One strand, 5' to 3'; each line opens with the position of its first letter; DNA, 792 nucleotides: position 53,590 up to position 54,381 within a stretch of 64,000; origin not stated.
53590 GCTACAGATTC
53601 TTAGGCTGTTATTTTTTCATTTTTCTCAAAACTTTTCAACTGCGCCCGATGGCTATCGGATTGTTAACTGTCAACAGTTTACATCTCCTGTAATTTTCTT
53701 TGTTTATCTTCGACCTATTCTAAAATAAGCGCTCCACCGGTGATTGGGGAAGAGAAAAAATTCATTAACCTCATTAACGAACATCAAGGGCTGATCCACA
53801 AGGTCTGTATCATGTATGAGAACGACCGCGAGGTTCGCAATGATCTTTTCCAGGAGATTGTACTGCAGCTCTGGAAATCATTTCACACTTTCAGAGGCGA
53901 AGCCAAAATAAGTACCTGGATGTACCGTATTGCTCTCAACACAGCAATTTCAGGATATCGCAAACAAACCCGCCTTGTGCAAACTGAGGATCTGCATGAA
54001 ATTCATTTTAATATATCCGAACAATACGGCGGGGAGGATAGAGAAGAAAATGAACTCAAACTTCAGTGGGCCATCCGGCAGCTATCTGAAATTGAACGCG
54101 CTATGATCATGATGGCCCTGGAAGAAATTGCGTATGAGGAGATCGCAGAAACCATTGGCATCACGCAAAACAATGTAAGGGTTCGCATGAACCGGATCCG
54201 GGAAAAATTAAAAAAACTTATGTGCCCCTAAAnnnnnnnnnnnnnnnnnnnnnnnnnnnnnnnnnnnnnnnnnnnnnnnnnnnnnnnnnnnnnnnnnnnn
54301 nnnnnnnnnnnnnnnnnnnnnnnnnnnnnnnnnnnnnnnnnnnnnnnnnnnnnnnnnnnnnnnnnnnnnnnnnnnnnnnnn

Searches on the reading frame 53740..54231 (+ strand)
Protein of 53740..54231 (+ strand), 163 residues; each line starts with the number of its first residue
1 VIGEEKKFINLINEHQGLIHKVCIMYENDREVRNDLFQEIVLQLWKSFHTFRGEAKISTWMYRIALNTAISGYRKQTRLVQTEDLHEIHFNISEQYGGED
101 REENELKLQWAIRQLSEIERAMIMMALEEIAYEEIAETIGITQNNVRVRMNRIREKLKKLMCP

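Call 93: search_protein_families(library=pfam, proteins=[window:53740-54231:+], max_evalue=0.001)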
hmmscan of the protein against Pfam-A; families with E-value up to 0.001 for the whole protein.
window:53740-54231:+ (163 aa): 3 families
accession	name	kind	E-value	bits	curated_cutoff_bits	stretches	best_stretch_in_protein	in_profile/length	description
PF04542.20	Sigma70_r2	-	3.2e-14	52.9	24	1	11-78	1-70/71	Sigma-70 region 2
PF08281.18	Sigma70_r4_2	-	5.5e-10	39.2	25.7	1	108-157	4-54/54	Sigma-70, region 4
PF04545.22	Sigma70_r4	-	1.2e-06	28.3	24.1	1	111-159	1-50/50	Sigma-70, region 4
